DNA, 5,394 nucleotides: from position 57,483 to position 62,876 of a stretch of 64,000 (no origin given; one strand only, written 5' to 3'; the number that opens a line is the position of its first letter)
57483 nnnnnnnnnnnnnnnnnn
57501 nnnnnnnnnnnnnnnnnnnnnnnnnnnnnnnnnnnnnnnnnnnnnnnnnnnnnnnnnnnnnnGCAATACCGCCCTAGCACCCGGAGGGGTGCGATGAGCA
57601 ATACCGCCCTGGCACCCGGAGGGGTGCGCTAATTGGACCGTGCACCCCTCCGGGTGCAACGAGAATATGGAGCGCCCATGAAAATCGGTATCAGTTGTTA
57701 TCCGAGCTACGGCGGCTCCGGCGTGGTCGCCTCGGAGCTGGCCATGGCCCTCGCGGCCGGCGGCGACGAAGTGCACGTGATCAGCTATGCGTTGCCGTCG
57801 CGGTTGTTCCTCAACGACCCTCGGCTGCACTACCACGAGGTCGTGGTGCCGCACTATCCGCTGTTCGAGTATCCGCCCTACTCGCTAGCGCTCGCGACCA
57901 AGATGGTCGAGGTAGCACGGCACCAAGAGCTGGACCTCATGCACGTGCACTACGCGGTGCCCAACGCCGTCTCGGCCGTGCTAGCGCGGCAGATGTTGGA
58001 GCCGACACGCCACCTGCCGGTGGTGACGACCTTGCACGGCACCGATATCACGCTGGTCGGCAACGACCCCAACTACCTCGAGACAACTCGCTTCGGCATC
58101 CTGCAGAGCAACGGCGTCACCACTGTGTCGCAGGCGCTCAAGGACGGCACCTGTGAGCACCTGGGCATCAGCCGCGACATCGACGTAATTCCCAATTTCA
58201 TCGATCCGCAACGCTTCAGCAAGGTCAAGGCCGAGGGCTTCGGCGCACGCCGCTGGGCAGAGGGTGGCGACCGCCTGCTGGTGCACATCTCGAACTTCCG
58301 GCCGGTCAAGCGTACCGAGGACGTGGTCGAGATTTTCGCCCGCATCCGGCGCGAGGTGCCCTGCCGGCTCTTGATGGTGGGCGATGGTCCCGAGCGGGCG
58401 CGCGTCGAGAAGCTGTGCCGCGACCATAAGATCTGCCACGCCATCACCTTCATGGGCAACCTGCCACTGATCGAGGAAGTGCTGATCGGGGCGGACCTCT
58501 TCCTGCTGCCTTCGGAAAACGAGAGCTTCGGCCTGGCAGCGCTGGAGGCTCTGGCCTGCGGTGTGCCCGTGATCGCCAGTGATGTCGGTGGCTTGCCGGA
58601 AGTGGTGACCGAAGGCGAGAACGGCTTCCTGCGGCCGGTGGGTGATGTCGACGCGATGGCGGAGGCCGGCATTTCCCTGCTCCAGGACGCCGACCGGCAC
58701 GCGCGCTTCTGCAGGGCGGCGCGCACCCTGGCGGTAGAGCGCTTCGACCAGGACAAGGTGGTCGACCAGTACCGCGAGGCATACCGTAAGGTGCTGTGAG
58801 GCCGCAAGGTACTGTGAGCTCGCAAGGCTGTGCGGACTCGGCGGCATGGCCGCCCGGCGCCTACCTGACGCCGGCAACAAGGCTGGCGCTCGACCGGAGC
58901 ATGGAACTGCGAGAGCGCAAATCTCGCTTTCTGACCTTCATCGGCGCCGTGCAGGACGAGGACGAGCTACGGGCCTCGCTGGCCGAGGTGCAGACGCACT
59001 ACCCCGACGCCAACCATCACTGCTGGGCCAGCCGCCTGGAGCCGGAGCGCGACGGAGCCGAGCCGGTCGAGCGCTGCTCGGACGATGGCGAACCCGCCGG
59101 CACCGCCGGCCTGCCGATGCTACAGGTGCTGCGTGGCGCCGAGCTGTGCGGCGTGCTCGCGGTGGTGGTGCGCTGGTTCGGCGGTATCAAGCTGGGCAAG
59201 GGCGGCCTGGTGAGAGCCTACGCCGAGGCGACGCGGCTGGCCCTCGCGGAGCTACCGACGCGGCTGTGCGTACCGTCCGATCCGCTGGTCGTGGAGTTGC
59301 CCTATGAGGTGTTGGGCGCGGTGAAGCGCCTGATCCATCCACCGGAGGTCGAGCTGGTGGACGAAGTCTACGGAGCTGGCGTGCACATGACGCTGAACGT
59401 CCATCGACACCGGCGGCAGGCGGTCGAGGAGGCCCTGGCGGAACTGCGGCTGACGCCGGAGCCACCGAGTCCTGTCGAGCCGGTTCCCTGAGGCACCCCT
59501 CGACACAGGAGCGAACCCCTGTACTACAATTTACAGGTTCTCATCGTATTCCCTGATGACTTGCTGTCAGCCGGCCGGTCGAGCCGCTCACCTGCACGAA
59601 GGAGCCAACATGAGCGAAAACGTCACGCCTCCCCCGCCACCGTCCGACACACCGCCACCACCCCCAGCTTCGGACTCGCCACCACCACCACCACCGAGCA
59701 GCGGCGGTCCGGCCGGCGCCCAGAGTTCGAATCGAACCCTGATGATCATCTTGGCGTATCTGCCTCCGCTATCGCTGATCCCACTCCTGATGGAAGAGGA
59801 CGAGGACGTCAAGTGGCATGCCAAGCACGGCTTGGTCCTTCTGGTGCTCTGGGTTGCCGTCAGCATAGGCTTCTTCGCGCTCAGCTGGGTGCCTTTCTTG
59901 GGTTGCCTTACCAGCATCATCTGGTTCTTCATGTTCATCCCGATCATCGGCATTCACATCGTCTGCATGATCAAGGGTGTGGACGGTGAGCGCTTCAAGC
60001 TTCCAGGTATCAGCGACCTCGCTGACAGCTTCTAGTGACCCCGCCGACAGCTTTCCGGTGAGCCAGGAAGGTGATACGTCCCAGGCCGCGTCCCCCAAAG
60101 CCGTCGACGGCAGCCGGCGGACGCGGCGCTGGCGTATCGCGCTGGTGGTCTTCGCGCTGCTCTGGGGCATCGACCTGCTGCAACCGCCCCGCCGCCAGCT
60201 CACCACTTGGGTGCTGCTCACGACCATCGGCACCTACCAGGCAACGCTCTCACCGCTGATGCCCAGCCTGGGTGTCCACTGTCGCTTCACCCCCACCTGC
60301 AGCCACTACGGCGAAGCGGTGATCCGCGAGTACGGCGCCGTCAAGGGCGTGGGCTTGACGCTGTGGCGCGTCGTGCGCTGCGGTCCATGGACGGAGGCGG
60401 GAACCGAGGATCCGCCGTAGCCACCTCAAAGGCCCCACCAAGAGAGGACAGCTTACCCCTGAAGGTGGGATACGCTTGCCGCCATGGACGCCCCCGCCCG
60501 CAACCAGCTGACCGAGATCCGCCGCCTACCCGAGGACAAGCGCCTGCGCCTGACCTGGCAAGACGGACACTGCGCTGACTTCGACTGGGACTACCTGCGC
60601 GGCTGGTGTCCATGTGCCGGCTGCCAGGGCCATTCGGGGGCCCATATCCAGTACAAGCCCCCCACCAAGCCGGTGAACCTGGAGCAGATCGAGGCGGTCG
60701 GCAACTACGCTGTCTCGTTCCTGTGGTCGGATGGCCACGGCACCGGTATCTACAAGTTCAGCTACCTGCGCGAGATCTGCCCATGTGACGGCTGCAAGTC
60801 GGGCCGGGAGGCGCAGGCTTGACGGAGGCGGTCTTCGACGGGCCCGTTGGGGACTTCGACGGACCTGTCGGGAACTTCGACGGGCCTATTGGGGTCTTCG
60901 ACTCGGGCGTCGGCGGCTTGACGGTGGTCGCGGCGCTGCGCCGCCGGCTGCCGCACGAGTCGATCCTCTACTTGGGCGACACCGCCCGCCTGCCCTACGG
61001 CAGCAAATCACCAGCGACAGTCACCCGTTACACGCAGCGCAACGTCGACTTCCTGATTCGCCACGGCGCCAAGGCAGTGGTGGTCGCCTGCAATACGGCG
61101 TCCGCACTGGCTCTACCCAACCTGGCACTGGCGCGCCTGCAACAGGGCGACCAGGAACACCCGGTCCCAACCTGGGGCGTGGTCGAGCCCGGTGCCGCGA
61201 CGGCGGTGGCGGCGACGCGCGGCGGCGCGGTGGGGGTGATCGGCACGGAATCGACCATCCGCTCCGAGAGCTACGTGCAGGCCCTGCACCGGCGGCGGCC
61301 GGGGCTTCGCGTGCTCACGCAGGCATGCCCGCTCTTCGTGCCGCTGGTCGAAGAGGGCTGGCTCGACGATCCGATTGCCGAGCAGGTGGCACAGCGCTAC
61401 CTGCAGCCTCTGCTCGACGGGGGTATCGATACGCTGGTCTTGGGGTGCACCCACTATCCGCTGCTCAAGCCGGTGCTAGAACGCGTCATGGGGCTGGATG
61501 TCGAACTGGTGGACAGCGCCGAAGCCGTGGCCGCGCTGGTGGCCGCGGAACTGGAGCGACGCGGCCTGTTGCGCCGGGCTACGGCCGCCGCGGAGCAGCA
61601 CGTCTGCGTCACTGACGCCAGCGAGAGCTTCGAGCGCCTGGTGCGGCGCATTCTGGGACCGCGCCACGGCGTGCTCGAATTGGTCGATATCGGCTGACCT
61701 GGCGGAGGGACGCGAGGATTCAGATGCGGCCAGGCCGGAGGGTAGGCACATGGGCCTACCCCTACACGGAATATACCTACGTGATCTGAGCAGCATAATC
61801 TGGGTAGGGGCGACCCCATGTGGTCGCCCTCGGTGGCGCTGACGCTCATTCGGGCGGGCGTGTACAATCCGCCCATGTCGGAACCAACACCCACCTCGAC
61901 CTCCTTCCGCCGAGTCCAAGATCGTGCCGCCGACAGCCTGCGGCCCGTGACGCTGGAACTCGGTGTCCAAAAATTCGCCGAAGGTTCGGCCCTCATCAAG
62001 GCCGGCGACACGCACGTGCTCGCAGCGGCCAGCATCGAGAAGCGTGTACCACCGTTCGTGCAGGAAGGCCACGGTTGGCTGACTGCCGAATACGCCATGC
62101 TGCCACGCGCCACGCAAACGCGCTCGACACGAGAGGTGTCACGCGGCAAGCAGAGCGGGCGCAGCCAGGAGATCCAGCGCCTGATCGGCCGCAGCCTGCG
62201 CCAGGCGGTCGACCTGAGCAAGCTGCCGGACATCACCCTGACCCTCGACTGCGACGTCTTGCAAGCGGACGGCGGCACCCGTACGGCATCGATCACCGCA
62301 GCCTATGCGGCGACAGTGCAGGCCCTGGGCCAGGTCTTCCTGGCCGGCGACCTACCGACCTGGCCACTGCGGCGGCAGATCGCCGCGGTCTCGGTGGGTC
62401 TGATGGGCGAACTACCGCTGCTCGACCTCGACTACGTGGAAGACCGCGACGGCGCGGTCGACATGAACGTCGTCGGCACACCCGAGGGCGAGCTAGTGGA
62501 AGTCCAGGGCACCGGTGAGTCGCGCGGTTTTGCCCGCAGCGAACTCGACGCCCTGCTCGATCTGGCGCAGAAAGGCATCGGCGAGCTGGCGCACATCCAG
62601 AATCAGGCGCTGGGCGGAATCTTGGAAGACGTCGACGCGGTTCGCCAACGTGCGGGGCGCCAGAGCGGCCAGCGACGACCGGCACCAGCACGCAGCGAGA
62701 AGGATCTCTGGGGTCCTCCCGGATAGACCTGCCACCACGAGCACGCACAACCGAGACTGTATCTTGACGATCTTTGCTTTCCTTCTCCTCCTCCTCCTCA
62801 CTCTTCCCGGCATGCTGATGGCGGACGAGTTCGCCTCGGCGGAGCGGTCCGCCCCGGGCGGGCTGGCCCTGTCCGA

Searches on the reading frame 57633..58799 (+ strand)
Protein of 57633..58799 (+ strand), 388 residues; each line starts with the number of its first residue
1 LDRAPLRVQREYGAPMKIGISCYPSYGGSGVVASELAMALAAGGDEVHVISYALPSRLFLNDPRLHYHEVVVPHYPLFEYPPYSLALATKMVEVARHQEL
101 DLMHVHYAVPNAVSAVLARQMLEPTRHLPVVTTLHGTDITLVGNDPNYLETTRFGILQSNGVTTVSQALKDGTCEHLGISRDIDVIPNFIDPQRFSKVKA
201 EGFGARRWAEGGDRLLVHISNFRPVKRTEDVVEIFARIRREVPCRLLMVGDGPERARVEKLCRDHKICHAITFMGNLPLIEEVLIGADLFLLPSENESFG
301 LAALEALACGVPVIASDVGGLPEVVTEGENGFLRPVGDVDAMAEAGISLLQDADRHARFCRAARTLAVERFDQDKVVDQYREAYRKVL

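Call 11: search_protein_families(library=pfam, proteins=[window:57633-58799:+], max_evalue=0.001)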
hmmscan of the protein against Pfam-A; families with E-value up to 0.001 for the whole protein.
window:57633-58799:+ (388 aa): 7 families
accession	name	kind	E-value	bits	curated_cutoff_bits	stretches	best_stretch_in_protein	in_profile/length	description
PF00534.26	Glycos_transf_1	-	3.2e-38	131.4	26.4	1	211-364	13-170/172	Glycosyl transferases group 1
PF13692.12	Glyco_trans_1_4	-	1.8e-34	119.4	27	1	215-352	3-142/142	Glycosyl transferases group 1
PF13439.12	Glyco_transf_4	-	2.6e-27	96.4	28.5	1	26-194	1-170/170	Glycosyltransferase Family 4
PF13579.12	Glyco_trans_4_4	-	1.6e-16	61.5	29.7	1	27-188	1-157/158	Glycosyl transferase 4-like domain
PF20706.3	GT4-conflict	-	2.9e-13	50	26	1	244-333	233-324/385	Family 4 Glycosyltransferase in conflict systems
PF13477.12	Glyco_trans_4_2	-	6.1e-10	39.8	23.4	1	32-148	12-120/139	Glycosyl transferase 4-like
PF13524.12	Glyco_trans_1_2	-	8e-05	23.1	25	1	298-380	62-142/144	Glycosyl transferase-like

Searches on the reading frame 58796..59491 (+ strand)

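Call 11: search_protein_families(library=pfam, proteins=[window:58796-59491:+], max_evalue=0.001)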
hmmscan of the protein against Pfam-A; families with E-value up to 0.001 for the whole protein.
window:58796-59491:+ (231 aa): 2 families
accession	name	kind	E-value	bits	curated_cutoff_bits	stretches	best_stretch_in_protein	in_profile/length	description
PF01205.25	UPF0029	-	2.1e-35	121.4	27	1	41-150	1-107/107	Uncharacterized protein family UPF0029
PF09186.17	DUF1949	-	5.6e-06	26.6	23.7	1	166-217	1-52/56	Domain of unknown function (DUF1949)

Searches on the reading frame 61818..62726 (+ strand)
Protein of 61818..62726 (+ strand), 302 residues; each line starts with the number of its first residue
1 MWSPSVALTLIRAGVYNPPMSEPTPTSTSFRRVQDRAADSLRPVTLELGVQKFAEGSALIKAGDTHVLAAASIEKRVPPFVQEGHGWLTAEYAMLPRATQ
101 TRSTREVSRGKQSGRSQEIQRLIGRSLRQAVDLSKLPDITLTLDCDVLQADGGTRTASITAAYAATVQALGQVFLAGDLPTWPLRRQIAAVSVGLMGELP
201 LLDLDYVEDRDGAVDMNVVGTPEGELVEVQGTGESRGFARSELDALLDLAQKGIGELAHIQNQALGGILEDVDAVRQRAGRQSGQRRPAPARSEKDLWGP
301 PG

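Call 47: search_protein_families(library=pfam, proteins=[window:61818-62726:+], max_evalue=0.0001)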
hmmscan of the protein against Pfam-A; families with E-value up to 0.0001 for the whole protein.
window:61818-62726:+ (302 aa): 2 families
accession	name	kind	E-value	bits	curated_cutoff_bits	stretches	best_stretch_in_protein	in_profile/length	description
PF01138.27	RNase_PH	-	7.4e-28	98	25.5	1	41-167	2-125/130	3' exoribonuclease family, domain 1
PF03725.20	RNase_PH_C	-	1.7e-08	34.7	20.8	1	188-253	3-67/67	3' exoribonuclease family, domain 2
